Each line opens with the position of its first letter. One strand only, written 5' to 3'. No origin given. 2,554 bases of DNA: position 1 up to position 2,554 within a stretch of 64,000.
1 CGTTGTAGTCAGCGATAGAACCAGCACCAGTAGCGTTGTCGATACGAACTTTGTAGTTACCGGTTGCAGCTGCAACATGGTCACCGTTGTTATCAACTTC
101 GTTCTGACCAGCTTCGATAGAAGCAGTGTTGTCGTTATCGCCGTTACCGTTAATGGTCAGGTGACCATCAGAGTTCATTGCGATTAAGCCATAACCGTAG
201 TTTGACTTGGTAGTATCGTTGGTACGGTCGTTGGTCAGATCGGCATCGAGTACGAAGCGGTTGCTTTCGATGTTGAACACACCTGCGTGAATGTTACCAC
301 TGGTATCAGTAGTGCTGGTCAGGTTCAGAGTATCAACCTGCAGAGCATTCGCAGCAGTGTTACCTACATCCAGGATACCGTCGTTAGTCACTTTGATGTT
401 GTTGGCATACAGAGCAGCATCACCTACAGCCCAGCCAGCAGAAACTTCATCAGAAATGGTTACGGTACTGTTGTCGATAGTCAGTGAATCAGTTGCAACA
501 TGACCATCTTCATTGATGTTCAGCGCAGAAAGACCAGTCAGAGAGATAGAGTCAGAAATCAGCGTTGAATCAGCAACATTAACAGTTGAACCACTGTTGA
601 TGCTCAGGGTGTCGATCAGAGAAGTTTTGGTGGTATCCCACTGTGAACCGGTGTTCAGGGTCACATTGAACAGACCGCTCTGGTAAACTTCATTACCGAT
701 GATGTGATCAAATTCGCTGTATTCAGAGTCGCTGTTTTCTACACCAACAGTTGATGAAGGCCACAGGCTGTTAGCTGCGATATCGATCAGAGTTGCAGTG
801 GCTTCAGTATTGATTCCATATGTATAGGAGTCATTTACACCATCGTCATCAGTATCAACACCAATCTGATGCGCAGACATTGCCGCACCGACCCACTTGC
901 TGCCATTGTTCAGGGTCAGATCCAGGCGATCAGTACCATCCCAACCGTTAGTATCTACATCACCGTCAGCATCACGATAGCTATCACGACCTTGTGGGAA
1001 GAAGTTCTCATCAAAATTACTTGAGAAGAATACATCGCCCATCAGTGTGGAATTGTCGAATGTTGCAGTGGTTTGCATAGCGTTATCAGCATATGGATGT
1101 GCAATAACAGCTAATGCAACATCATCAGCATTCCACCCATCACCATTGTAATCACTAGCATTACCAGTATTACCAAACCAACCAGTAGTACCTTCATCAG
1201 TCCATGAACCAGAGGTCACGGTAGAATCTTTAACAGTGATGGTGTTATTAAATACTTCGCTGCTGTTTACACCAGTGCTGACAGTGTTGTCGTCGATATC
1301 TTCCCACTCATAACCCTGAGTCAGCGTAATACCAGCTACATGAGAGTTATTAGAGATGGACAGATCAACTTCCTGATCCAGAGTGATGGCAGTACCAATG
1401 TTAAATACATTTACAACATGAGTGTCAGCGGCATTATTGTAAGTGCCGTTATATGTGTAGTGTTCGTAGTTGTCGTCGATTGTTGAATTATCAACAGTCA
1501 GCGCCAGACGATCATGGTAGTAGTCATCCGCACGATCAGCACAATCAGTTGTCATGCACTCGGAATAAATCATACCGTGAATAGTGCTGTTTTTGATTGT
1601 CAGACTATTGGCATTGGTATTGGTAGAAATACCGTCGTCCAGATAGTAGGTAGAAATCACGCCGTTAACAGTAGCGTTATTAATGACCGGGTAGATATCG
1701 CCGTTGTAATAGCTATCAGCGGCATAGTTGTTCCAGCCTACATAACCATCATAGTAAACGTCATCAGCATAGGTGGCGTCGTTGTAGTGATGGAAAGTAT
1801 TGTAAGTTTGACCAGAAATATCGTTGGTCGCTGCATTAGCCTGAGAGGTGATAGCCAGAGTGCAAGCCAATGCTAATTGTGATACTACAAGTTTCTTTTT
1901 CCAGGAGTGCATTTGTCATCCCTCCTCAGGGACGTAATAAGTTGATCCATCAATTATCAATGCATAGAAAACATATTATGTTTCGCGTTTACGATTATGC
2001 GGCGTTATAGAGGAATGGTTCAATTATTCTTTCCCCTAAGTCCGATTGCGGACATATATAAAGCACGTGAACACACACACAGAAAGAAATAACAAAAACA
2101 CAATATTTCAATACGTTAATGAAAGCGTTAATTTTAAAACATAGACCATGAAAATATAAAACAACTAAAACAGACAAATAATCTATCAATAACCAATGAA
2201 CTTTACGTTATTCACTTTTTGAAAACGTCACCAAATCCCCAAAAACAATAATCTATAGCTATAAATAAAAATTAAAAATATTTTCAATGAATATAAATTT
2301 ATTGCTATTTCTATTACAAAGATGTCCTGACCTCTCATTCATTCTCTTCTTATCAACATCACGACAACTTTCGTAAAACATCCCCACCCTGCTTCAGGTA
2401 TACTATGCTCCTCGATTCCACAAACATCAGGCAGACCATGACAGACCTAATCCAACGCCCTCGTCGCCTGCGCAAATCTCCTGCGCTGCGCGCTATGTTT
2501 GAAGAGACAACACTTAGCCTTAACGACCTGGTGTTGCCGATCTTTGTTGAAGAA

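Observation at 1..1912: Apparently intact 5' portion of a yaiT-like autotransporter with repetitive passenger domain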

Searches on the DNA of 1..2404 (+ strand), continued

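Call 75: search_dna_similar(query=L011:3498-5267:+, collection=ecoli_genomes, mode=near, max_rows=5)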
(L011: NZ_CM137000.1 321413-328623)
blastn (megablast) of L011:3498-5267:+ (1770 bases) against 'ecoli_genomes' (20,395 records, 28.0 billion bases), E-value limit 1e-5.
Records with a match: 5268; places in all: 5268; records where one place covers at least 80% of the query: 203.
Genomes with a match: 5266 of 5426; with a place that covers at least 80% of the query: 203. Places per genome that has any: lowest 1, median 1, highest 2. On chromosomes: 5265 places; on plasmids: 3.
Best place of each record, by identity: >=99% 171; 90-95% 41; 80-90% 33; 60-80% 5023.
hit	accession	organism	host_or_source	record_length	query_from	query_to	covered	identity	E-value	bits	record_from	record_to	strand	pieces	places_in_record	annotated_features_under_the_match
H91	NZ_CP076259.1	Escherichia coli strain WY517-2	Homo sapiens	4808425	1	1770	100%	100.0%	0e+0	3281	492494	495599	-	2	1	autotransporter outer membrane beta-barrel domain-containing protein (x2) | IS3 family transposase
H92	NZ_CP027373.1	Escherichia coli strain 05-3629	Homo sapiens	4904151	1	1770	100%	100.0%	0e+0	3269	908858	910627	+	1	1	autotransporter outer membrane beta-barrel domain-containing protein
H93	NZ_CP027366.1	Escherichia coli strain 89-3156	missing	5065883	1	1770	100%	100.0%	0e+0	3269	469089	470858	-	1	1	autotransporter outer membrane beta-barrel domain-containing protein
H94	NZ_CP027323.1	Escherichia coli strain 2013C-3033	Homo sapiens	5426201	1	1770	100%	100.0%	0e+0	3269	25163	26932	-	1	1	autotransporter outer membrane beta-barrel domain-containing protein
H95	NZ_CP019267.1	Escherichia coli strain 13C1079T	chicken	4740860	1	1770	100%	100.0%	0e+0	3269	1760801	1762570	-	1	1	autotransporter outer membrane beta-barrel domain-containing protein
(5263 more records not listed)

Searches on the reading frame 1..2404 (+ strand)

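Call 12: search_protein_families(library=pfam, proteins=[L001:3967-6912:-], max_evalue=0.01)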
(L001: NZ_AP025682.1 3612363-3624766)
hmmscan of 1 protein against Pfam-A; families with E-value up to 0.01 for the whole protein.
L001:3967-6912:- (982 aa): 2 families
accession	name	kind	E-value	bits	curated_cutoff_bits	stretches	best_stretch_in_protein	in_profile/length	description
PF03797.25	Autotransporter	-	5.4e-47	161.1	26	1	724-961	1-255/255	Autotransporter beta-domain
PF18883.6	AC_1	-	0.00023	21.6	27.1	1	583-667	37-113/114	Autochaperone Domain Type 1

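Call 13: search_protein_families(library=ncbifam, proteins=[L001:3967-6912:-], max_evalue=0.01)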
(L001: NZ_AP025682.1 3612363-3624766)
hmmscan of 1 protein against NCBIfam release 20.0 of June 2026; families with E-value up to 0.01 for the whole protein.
L001:3967-6912:- (982 aa): 2 families
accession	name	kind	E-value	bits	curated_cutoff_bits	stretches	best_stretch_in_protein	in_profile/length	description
TIGR01414.1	autotrans_barl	domain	1.5e-84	284.5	16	1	585-982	8-432/432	autotransporter outer membrane beta-barrel domain-containing protein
NF040482.1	auto_BafA_Cterm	equivalog_domain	5.9e-27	94.4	700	1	739-981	397-642/643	BafA family autotransporter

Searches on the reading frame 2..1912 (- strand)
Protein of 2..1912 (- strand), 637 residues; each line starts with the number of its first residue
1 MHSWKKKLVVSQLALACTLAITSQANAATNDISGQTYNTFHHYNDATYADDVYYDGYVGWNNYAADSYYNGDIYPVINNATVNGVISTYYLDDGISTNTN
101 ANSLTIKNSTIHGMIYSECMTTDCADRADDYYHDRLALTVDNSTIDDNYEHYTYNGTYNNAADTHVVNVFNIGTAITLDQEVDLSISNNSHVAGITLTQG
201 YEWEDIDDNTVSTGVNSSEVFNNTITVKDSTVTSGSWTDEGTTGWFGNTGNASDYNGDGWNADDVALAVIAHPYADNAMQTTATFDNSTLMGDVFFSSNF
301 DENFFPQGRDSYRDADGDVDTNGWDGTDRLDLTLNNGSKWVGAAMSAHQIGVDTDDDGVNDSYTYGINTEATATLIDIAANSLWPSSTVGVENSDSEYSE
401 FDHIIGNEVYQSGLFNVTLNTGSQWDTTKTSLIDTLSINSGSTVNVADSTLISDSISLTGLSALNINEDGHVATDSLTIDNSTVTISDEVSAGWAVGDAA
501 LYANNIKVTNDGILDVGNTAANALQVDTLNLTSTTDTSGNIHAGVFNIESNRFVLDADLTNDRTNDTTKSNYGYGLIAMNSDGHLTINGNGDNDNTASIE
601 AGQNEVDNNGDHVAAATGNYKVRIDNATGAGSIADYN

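Call 6: search_protein_families(library=pfam, proteins=[window:2-1912:-], max_evalue=0.1)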
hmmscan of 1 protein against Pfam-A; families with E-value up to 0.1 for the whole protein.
window:2-1912:- (637 aa): 1 family
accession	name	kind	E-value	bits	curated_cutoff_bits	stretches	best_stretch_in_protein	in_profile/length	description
PF10162.14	G8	-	0.024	15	22.9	0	474-591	31-115/124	G8 domain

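Call 7: search_protein_families(library=ncbifam, proteins=[window:2-1912:-], max_evalue=0.1)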
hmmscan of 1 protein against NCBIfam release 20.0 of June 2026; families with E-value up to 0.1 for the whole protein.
window:2-1912:- (637 aa): 0 families

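Call 35: search_solved_structures(query=window:2-1912:-, max_evalue=1)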
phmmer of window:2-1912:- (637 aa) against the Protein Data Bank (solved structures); distinct sequences matched with E-value up to 1: 1.
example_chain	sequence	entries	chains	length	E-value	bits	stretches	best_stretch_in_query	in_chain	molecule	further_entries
2myv_A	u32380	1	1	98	0.31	12.7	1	38-77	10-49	Uncharacterized protein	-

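Call 48: search_protein_representatives(protein=window:2-1912:-)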
Query: 637 residues. Proteins with E-value up to 0.001 (for the whole library): 137; up to 1e-10: 77; up to 1e-30: 25. The best 137 are listed.
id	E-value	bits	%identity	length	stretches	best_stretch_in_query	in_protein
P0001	7.3e-106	371.6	53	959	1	1-636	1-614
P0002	6.6e-82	292.4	66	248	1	114-343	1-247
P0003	6.9e-65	236.2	98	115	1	43-157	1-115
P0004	8.6e-57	209.5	75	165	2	283-370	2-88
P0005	2.3e-54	201.5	98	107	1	384-490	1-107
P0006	2.6e-54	201.3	99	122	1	1-95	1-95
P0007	3.8e-53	197.4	95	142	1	369-473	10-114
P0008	7.4e-53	196.5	70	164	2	241-372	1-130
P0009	1.8e-51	191.9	77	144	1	457-584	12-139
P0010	5.8e-51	190.2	84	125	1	232-345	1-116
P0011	1.6e-48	182.2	99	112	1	545-637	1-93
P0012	1.6e-48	182.1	97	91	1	301-391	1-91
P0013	3.1e-47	177.9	99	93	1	511-603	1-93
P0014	7.8e-47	176.6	90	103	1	364-465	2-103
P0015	3.0e-41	158.1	88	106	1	119-203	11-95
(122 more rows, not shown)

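Call 50: find_homologous_proteins(query=window:2-1912:-, max_evalue=0.00001)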
Query window:2-1912:- (637 aa): 2293 proteins with E <= 0.00001 among 8000 candidates; the best 120 are listed.
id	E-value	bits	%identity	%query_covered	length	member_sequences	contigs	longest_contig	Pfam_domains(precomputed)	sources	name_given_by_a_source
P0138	0.0e+0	1367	99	100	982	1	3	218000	PF03797.26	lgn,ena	-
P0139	0.0e+0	1365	99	100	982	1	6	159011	PF03797.26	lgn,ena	-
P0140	0.0e+0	1364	99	100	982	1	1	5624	PF03797.26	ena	-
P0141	0.0e+0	1364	99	100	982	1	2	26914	PF03797.26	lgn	-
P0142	0.0e+0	1363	100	99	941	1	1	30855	PF03797.26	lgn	-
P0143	0.0e+0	1361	99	100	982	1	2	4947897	PF03797.26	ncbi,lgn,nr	ncbi:autotransporter adhesin EhaB [Escherichia coli]|nr:autotransporter adhesin EhaB [Escherichia co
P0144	0.0e+0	1361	99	100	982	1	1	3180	PF03797.26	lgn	-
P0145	0.0e+0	1342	98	100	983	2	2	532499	PF03797.26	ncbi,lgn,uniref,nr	ncbi:autotransporter adhesin EhaB [Escherichia ruysiae]|uniref:autotransporter adhesin EhaB n=1 Tax=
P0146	0.0e+0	1340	97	100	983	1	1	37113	PF03797.26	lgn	-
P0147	0.0e+0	1339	97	100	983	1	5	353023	PF03797.26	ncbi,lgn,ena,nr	ncbi:autotransporter outer membrane beta-barrel domain-containing protein [Escherichia coli]|nr:auto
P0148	0.0e+0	1339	97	100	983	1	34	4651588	PF03797.26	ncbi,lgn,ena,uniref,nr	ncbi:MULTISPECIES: autotransporter adhesin EhaB [Escherichia]|uniref:autotransporter adhesin EhaB n=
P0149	0.0e+0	1339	97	100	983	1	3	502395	PF03797.26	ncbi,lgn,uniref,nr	ncbi:autotransporter adhesin EhaB [Escherichia ruysiae]|uniref:autotransporter adhesin EhaB n=1 Tax=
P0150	0.0e+0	1337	97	100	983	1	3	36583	PF03797.26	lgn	-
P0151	0.0e+0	1336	97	100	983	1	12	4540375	PF03797.26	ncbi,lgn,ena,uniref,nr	ncbi:flagellar protein [Escherichia coli H605]|uniref:Flagellar protein n=2 Tax=Escherichia TaxID=56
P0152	0.0e+0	1334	96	100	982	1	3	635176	PF03797.26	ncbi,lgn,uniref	ncbi:TPA: autotransporter adhesin EhaB [Escherichia fergusonii]|uniref:autotransporter adhesin EhaB 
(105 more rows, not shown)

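Call 77: predict_structure(alignment_id=A2)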
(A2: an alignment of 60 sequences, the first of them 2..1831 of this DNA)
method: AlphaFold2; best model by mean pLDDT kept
length: 610 residues; sequences in the alignment: 60
mean_pLDDT: 61.8   pTM: 0.73
mean pLDDT of the five models: 61.8, 61.1, 59.3, 59.0, 59.0
residues with pLDDT >= 90: 120; 70-90: 144; 50-70: 83; < 50: 263
segments of 3 or more residues with pLDDT < 50: 13-45, 65-73, 93-105, 128-132, 136-145, 175-191, 210-235, 275-298, 331-383, 466-469, 547-610
pLDDT, mean of each block of 10 residues (from residue 1): 56 38 25 26 51 79 48 69 82 41 55 91 51 48 61 88 93 49 34 82 82 34 34 59 72 93 90 52 41 45 95 89 53 46 34 40 32 31 66 98 89 97 90 97 89 96 56 86 90 76 84 81 73 66 52 35 32 32 30 32 33
secondary structure, 60 per line:
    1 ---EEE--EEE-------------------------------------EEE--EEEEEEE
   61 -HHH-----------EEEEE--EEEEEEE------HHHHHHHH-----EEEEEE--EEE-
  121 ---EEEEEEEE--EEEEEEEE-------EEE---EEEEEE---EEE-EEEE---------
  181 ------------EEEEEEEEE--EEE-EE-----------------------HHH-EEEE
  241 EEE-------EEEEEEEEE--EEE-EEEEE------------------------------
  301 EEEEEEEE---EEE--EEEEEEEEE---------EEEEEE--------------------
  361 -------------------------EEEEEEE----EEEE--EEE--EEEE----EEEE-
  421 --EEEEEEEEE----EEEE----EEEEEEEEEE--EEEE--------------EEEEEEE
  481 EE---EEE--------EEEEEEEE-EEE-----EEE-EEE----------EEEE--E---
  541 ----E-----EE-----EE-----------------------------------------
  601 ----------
elements in order: E4-6 E9-11 E49-51 E54-60 E76-80 E83-89 H96-103 E109-114 E117-119 E124-131 E134-141 E149-151 E155-160 E164-166 E168-171 E193-201 E204-206 E237-243 E251-259 E262-264 E266-270 E301-308 E312-314 E317-325 E335-340 E386-392 E397-400 E403-405 E408-411 E416-419 E423-431 E436-439 E444-453 E456-459 E474-482 E486-488 E497-504 E506-508 E514-516 E518-520 E531-534

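Call 80: fold_search(model_id=the predicted structure, library=pdb)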
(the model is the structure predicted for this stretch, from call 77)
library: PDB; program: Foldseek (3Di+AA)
matches with E <= 10: 126; with E <= 0.001: 0
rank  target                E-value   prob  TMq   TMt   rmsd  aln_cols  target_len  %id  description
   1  1dab                  8.4e-03  0.87  0.22  0.24  15.8       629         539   10  The Structure of Bordetella Pertussis Virulence Factor P.69 Pertactin (released 1999-12-15)
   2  7koh_D                1.1e-02  0.07  0.08  0.09  20.8       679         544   10  Crystal structure of antigen 43 from Escherichia coli EDL933 (released 2022-03-09)
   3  7ko9                  1.8e-02  0.11  0.10  0.11  20.9       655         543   10  Crystal structure of antigen 43 from uropathogenic Escherichia coli UTI89 (released 2022-03-09)
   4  7koh_C                2.4e-02  0.08  0.09  0.10  21.2       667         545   11  Crystal structure of antigen 43 from Escherichia coli EDL933 (released 2022-03-09)
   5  7koh_B                2.9e-02  0.07  0.10  0.10  22.1       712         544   10  Crystal structure of antigen 43 from Escherichia coli EDL933 (released 2022-03-09)
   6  2iou_G                4.1e-02  0.89  0.26  0.31  13.2       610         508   10  Major Tropism Determinant P1 (Mtd-P1) Variant Complexed with Bordetella brochiseptica Virulence Factor Pertactin extra (released 2007-10-23)
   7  7koh_A                4.5e-02  0.08  0.11  0.12  21.9       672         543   10  Crystal structure of antigen 43 from Escherichia coli EDL933 (released 2022-03-09)
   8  2uvf_B                5.1e-02  0.23  0.20  0.21  15.9       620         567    9  Structure of Yersinia enterocolitica Family 28 Exopolygalacturonase in Complex with Digalaturonic Acid (released 2007-05-08)
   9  7o7t                  7.1e-02  0.10  0.13  0.12  25.0       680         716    8  Structure of the PL6 family alginate lyase Patl3640 from Pseudoalteromonas atlantica T6c in complex with 4-deoxy-L-eryth (released 2021-07-28)
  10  3riq                  1.6e-01  0.30  0.22  0.24  14.7       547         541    9  Siphovirus 9NA tailspike receptor binding domain (released 2012-02-29)
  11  5j44_A                1.7e-01  0.10  0.15  0.10  19.1       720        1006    9  Crystal structure of the Secreted Extracellular protein A (SepA) from Shigella flexneri (released 2017-04-12)
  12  4rt6_A                2.3e-01  0.06  0.13  0.11  24.4       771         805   11  Structure of a complex between hemopexin and hemopexin binding protein (released 2016-05-18)
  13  5awg_A                2.7e-01  0.11  0.12  0.17  16.0       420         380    8  Crystal structure of Hg-bound SufB-SufC-SufD complex from Escherichia coli (released 2015-11-11)
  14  3syj                  2.9e-01  0.07  0.14  0.11  18.8       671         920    9  Crystal structure of the Haemophilus influenzae Hap adhesin (released 2011-08-24)
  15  4q1q_A                3.2e-01  0.16  0.15  0.26  13.8       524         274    8  Crystal structure of TibC-catalyzed hyper-glycosylated TibA55-350 fragment (released 2014-09-17)
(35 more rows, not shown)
